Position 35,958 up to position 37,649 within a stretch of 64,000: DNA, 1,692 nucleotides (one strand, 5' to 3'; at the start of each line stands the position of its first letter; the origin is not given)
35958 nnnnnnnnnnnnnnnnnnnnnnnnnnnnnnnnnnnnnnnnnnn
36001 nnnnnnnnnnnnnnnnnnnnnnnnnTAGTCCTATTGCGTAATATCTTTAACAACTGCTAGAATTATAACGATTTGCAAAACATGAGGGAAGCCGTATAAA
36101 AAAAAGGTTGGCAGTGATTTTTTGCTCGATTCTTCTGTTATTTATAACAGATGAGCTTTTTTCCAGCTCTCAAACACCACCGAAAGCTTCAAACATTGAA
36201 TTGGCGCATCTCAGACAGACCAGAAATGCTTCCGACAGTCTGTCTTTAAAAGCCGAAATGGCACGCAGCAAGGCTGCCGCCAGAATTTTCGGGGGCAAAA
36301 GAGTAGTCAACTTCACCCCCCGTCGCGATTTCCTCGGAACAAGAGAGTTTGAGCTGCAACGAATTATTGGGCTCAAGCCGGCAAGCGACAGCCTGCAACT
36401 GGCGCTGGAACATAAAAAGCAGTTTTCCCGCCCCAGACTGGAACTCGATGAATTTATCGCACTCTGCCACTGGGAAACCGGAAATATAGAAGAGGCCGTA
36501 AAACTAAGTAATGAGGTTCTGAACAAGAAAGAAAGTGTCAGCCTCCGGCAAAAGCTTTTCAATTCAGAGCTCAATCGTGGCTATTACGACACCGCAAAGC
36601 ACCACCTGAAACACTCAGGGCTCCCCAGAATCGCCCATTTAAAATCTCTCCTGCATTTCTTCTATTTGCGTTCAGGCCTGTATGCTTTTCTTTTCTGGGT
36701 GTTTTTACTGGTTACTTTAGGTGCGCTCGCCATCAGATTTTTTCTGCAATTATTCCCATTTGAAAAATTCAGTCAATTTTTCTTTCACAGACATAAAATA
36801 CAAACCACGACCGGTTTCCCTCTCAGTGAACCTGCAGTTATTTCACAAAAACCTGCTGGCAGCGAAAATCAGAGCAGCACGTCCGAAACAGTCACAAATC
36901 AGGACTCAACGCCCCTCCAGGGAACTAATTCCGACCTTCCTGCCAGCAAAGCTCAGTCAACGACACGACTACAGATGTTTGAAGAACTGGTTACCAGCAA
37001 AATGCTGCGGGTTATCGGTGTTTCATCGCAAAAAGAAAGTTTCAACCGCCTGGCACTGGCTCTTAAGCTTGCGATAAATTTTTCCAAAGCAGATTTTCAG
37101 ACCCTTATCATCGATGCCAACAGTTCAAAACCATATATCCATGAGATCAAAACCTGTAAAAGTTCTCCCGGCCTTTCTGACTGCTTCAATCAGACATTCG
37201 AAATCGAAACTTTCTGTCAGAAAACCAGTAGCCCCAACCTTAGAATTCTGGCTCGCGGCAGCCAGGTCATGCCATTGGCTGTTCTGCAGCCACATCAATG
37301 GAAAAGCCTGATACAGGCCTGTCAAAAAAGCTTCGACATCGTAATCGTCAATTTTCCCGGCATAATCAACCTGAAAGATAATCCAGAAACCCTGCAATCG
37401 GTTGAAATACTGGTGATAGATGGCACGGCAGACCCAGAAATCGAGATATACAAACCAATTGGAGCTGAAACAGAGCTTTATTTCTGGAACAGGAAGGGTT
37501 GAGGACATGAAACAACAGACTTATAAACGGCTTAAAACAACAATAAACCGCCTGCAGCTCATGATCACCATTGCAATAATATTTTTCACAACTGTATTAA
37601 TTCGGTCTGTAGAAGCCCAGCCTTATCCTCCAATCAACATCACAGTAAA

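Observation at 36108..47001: Low-GC BY-kinase-like pseudo-ATPase gene immediately upstream of a 3165-aa, double-PA14, repeat-rich secreted giant protein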

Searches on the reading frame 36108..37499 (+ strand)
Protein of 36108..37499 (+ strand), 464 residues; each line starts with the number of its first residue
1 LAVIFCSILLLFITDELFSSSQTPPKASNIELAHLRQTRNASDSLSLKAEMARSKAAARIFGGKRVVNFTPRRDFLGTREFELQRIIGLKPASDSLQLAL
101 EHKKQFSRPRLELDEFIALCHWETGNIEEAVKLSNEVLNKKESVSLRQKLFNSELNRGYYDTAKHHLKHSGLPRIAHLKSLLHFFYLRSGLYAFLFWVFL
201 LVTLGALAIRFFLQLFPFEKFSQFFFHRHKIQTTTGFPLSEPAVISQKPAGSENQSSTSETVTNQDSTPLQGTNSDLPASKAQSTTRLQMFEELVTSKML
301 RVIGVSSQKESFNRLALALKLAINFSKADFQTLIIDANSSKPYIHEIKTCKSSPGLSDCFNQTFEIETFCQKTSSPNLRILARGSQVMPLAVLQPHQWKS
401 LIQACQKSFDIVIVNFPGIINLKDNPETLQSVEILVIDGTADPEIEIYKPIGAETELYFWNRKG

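Call 5: search_protein_families(library=pfam, proteins=[window:36108-37499:+], max_evalue=0.1)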
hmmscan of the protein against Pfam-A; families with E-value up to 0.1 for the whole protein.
window:36108-37499:+ (464 aa): 0 families
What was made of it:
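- On PCP-2 polysaccharide co-polymerase: Gene A has no Pfam hit at all (call 5).
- Gene A has no Wzz or GNVR domain (call 5).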

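Call 6: search_protein_families(library=ncbifam, proteins=[window:36108-37499:+], max_evalue=0.1)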
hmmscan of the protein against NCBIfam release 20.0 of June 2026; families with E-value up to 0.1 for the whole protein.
window:36108-37499:+ (464 aa): 7 families
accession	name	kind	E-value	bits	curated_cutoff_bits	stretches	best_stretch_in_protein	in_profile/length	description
TIGR01007.1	eps_fam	subfamily_domain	1.7e-14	53.8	108.05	1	298-432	15-151/204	polysaccharide biosynthesis tyrosine autokinase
NF008568.0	PRK11519.1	equivalog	9.3e-12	43.9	1068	1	299-424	528-651/720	tyrosine-protein kinase Wzc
TIGR03029.1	EpsG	equivalog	2.7e-10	39.9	313.8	1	300-419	103-223/274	chain length determinant protein tyrosine kinase EpsG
TIGR03018.1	pepcterm_TyrKin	hypoth_equivalog_domain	1.8e-09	37.3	230.65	1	307-432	46-172/207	XrtA-associated tyrosine autokinase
NF007350.0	PRK09841.1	equivalog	2.2e-08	32.7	1248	1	316-425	547-657/726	tyrosine-protein kinase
TIGR01005.1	eps_transp_fam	subfamily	0.001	17.4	411.7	1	331-422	577-669/754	exopolysaccharide transport protein family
TIGR02508.1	type_III_yscG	equivalog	0.091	13.1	97.15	0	120-182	21-78/116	YscG family type III secretion system chaperone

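Call 14: find_homologous_proteins(query=window:36108-37499:+)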
Query window:36108-37499:+ (464 aa): 9 proteins with E <= 0.001 among 8000 candidates.
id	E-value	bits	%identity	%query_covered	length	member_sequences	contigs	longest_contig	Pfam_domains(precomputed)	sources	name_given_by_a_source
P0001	9.0e-295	995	97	100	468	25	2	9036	-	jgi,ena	-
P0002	3.6e-232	789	76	100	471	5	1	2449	-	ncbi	-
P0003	3.9e-225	766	84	89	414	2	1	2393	-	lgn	-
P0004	5.8e-224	762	76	97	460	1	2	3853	-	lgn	-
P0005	4.0e-220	749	74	100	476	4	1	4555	-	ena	-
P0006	2.8e-217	740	73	97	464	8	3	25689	-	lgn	-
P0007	2.1e-210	717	72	97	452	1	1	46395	-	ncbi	-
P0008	4.4e-205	700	73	93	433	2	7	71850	-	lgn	-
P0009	8.0e-5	40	27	27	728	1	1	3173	PF10609.16,PF01656.30,PF13614.13,PF09140.18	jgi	jgi:capsular exopolysaccharide synthesis family protein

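Call 15: find_encoding_contigs(protein=P0007, flank=10000, max_places=3)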
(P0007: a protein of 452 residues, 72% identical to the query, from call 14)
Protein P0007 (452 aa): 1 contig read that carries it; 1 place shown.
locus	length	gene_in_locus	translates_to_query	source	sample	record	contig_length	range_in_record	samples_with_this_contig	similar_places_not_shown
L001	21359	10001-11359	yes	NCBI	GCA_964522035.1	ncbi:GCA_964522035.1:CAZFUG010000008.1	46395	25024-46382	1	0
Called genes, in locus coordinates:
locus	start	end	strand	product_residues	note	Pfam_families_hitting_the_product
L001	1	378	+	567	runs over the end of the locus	PF01145:Band_7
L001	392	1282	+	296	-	PF01145:Band_7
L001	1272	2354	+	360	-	PF01145:Band_7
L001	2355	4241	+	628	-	PF00122:E1-E2_ATPase, PF00702:Hydrolase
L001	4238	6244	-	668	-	PF23161:HTH_RNase_II (weak), PF00773:RNB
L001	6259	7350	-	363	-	-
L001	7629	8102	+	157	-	-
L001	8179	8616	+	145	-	-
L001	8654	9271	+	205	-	PF12694:cpYpsA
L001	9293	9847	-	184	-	-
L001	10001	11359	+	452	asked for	-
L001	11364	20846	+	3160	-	PF07691:PA14, PF10528:GLEYA (faint), PF07691:PA14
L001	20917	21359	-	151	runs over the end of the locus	?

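Call 16: find_encoding_contigs(protein=P0008, flank=10000, max_places=3)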
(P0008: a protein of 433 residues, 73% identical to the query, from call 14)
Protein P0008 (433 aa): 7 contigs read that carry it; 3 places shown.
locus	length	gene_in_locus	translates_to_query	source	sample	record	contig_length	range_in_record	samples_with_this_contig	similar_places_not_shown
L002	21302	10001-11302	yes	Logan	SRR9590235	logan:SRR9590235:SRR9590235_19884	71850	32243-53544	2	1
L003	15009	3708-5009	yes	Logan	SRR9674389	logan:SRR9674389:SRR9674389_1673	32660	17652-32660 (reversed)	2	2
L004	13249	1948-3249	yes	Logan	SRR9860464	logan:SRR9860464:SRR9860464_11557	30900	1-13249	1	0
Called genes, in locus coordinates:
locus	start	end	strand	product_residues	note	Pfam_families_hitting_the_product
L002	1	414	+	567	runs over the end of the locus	PF01145:Band_7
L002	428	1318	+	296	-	PF01145:Band_7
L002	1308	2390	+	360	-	PF01145:Band_7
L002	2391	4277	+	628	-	PF00122:E1-E2_ATPase, PF00702:Hydrolase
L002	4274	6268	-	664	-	PF25255:WHD_RNase_II (faint), PF23161:HTH_RNase_II (weak), PF00773:RNB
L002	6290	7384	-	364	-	-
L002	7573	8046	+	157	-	-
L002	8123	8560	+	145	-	-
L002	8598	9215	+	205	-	PF12694:cpYpsA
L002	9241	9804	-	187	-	-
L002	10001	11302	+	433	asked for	-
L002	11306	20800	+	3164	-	PF10528:GLEYA (faint), PF07691:PA14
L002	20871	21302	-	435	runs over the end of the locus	PF23457:LysM2_NFP (faint), PF01476:LysM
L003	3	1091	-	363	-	?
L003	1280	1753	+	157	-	-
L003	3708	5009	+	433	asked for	-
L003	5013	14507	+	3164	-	PF10528:GLEYA (faint), PF07691:PA14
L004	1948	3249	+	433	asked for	-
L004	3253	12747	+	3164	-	PF10528:GLEYA (faint), PF07691:PA14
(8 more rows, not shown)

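Call 21: find_encoding_contigs(protein=P0001, flank=10000, max_places=4)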
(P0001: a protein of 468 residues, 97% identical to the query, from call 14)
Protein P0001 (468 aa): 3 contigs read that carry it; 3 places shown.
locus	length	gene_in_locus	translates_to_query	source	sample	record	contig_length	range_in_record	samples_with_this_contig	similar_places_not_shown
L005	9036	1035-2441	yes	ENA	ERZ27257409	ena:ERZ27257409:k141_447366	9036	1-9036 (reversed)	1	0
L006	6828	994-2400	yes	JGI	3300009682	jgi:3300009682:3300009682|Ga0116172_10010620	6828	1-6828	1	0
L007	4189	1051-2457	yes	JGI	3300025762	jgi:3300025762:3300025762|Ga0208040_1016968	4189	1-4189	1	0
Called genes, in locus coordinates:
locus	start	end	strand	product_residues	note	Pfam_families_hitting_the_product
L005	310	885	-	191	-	-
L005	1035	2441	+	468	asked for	-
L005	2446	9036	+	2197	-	?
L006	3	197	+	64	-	?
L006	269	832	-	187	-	-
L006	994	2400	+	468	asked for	-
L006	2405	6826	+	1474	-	?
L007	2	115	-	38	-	?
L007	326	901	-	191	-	-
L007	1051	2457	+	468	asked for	-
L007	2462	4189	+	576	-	?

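Call 23: find_related_loci(query=A1, collection=genome_contigs, flank=10000)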
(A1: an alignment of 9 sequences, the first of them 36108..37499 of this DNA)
Query A1 (464 aa) in genome_contigs; peptide patterns used: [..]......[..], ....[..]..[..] (x = any residue, [..] = any of these).
78 stretches matched a pattern; 2 encode a relative of the query (tblastn E <= 1e-3); 2 distinct loci.
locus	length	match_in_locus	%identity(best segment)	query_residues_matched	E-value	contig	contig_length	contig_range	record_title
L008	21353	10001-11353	72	14-464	0e+0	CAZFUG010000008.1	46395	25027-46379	MAG TPA_asm: uncultured bacterium isolate binchicken_co115_14 genome assembly, contig: NODE_1400_length_46395_cov_4.6587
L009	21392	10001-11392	74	1-464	0e+0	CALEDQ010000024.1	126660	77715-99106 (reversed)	MAG TPA_asm: uncultured bacterium isolate SRR3330203_bin.17_CONCOCT_v1.1_MAG genome assembly, contig: ERZ724088.118, who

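Call 29: search_solved_structures(query=A1, max_evalue=0.01, show_alignments=3)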
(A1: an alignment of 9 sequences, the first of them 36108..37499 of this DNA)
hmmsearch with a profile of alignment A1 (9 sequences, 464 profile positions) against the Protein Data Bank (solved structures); distinct sequences matched with E-value up to 0.01: 15.
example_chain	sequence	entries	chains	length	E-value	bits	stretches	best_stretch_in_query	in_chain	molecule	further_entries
3la6_A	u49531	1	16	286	3.3e-10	42.4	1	255-432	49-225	Tyrosine-protein kinase wzc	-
9xgv_A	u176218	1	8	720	1.4e-09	40.3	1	253-432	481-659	Tyrosine-protein kinase wzc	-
9r62_I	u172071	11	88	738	1.6e-09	40.2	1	253-432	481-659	Tyrosine-protein kinase wzc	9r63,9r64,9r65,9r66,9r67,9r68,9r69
4jlv_A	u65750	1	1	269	2.4e-08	36.3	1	305-450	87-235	C-terminal fragment of Membrane protein CapA1, Putative uncharacterized protein capB1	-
3cio_A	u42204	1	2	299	4.1e-08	35.5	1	316-432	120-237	Tyrosine-protein kinase etk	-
7nhr_A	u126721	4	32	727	1.5e-05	27.1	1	264-425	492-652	Putative transmembrane protein Wzc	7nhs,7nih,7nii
9exq_D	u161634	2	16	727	1.5e-05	27.1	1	264-425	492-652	Putative transmembrane protein Wzc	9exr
7ni2_A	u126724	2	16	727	1.5e-05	27.1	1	264-425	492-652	Tyrosine-protein kinase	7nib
9exo_H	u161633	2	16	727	1.5e-05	27.1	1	264-425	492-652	Putative transmembrane protein Wzc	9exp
9i2q_D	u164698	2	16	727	1.5e-05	27.1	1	264-425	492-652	Putative transmembrane protein Wzc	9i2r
6u1q_A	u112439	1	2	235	2.5e-05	26.3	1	318-440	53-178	VpsO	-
3bfv_A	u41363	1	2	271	0.0018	20.2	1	303-428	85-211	Membrane protein CapA1, Protein tyrosine kinase,Protein tyrosine kinase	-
4jmp_A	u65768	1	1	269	0.0019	20.1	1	303-428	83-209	C-terminal fragment of CapA, Protein tyrosine kinase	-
6z0p_A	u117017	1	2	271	0.0022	19.9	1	301-425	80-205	BceF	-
2ved_A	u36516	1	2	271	0.0038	19.1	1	313-428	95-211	MEMBRANE PROTEIN CAPA1, PROTEIN TYROSINE KINASE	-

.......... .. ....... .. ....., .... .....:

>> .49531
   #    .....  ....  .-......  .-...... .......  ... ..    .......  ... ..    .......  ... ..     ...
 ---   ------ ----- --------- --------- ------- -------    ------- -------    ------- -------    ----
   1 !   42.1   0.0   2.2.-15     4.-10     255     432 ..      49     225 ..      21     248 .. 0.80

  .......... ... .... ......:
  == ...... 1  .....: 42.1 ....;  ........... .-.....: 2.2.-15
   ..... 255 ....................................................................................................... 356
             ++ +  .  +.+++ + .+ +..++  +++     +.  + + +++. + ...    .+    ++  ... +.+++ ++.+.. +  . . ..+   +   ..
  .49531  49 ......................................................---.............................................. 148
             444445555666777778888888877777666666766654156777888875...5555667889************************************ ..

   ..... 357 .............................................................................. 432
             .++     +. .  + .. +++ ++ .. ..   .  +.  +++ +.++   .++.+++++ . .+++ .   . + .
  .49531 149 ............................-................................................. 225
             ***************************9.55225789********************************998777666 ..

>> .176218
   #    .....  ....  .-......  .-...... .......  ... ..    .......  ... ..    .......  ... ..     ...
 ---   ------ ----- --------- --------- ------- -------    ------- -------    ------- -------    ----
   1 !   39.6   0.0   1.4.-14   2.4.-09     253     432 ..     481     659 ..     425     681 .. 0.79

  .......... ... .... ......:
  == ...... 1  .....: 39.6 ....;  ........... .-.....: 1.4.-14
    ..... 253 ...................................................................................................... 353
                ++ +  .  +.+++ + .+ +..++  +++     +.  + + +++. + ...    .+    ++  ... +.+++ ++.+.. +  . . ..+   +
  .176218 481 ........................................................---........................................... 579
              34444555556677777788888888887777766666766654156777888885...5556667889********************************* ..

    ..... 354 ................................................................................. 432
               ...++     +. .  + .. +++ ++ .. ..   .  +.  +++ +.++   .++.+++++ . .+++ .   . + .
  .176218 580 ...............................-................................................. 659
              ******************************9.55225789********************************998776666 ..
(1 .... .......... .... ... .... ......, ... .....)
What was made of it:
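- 36993..37499 (+): Gene A BY-kinase-fold domain, aa 296-464. Degenerate Walker A at 37017-37049 (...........), Walker A' at 37113-37121 (D-A-N), and the Walker B equivalent at 37335-37361 (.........). HMMER alignment to Wzc (call 29).
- On BY-kinase (Wzc/CapB type): The PDB profile search gives Wzc 3la6 at E 3.3e-10 (call 29). The sequence is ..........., and HMMER needs a 3-residue indel against Wzc (call 29).
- Checked: Gene A. It matches BY-kinase models below their cut-offs: NCBIfam eps_fam E 1.7e-14 (call 6) and a PDB profile hit to Wzc 3la6 at E 3e-10 (call 29).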

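Call 30: search_protein_representatives(alignment_id=A1)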
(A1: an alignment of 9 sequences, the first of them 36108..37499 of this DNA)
Query: 9 sequences, 464 profile positions. Proteins with E-value up to 0.001 (for the whole library): 1779; up to 1e-10: 13; up to 1e-30: 7. The best 150 are listed.
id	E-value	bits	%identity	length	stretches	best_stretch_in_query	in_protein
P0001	2.5e-289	975.8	-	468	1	1-464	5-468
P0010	9.1e-59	215.7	-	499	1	53-460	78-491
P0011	3.6e-52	194.0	-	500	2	27-215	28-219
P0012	1.2e-46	175.8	-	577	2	295-438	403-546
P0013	1.5e-44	168.9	-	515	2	28-217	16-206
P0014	2.6e-37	145.0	-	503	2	24-231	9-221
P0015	3.6e-33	131.3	-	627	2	5-204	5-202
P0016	1.4e-17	80.0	-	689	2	82-228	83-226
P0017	3.5e-17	78.6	-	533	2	82-240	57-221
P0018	2.6e-14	69.2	-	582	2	82-260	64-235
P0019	5.1e-12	61.6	-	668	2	90-216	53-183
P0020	3.4e-11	58.9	-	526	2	64-172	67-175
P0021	9.1e-11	57.5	-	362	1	278-428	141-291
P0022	1.3e-10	56.9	-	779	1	267-441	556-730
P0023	1.4e-10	56.9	-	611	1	301-443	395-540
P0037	6.2e-09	51.4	-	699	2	86-279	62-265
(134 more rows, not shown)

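Call 36: find_related_loci(query=A3, collection=metagenome_contigs, flank=10000)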
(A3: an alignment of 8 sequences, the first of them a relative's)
Query A3 (500 aa) in metagenome_contigs; peptide patterns used: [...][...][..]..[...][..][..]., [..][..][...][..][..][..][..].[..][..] (x = any residue, [..] = any of these).
600 stretches matched a pattern (row limit reached: there are more); 15 encode a relative of the query (tblastn E <= 1e-3); 15 distinct loci.
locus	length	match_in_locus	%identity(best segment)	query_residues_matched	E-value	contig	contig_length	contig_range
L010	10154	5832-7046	27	35-467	2e-46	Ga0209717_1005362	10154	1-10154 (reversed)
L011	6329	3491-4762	27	35-488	6e-42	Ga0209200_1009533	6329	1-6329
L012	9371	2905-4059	29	78-483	3e-40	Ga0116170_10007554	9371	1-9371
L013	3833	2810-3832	28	35-403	7e-33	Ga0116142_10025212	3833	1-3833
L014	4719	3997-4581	34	36-221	2e-24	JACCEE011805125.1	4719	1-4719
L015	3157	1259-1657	29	315-443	1e-6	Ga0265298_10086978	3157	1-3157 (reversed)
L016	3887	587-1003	22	329-466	2e-6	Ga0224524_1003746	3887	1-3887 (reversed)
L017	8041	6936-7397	25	319-457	2e-6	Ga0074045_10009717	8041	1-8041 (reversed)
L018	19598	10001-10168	39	330-386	4e-6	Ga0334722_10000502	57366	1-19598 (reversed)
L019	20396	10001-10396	30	320-443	3e-6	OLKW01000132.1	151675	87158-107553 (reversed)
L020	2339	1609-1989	24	330-453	4e-6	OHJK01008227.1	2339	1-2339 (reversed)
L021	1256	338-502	40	313-367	8e-6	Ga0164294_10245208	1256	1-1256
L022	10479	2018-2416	28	315-443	1e-5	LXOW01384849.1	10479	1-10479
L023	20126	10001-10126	48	326-367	2e-5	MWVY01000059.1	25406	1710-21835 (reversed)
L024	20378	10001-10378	30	326-443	2e-5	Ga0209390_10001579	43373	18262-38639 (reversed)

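Call 41: find_homologous_proteins(query=A2, max_evalue=1e-8)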
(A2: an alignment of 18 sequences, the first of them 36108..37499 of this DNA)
Query A2 (18 sequences) (464 aa, profile of the alignment): 13 proteins with E <= 1e-8 among 8000 candidates.
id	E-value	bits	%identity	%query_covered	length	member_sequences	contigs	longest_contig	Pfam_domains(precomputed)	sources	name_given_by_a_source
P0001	2.9e-174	599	97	100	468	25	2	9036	-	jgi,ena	-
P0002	5.2e-172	591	76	100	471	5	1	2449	-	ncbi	-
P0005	6.8e-168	578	74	100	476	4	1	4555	-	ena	-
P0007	4.0e-165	569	72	97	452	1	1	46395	-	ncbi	-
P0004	5.2e-163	562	76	97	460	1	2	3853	-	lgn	-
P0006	5.4e-160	552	73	97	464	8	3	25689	-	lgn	-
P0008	2.4e-156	540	73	93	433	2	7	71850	-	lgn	-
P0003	9.8e-153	528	84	89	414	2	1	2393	-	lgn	-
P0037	2.0e-134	467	27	27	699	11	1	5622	-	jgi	jgi:Mrp family chromosome partitioning ATPase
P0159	3.0e-10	58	24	22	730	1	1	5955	PF02706.21,PF10609.16,PF01656.30,PF13614.13,PF09140.18,PF25199.2,PF13807.12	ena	-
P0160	1.4e-9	56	21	31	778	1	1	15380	PF02706.21,PF10609.16,PF01656.30,PF13614.13,PF13807.12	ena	-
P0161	1.7e-9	55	24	30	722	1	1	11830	-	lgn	-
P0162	3.8e-9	54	20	20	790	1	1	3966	PF10609.16,PF01656.30,PF13614.13,PF09140.18,PF06564.19,PF13807.12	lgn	-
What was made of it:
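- Tried and rejected: It recovered only one distant member because of the candidate cap (call 41).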
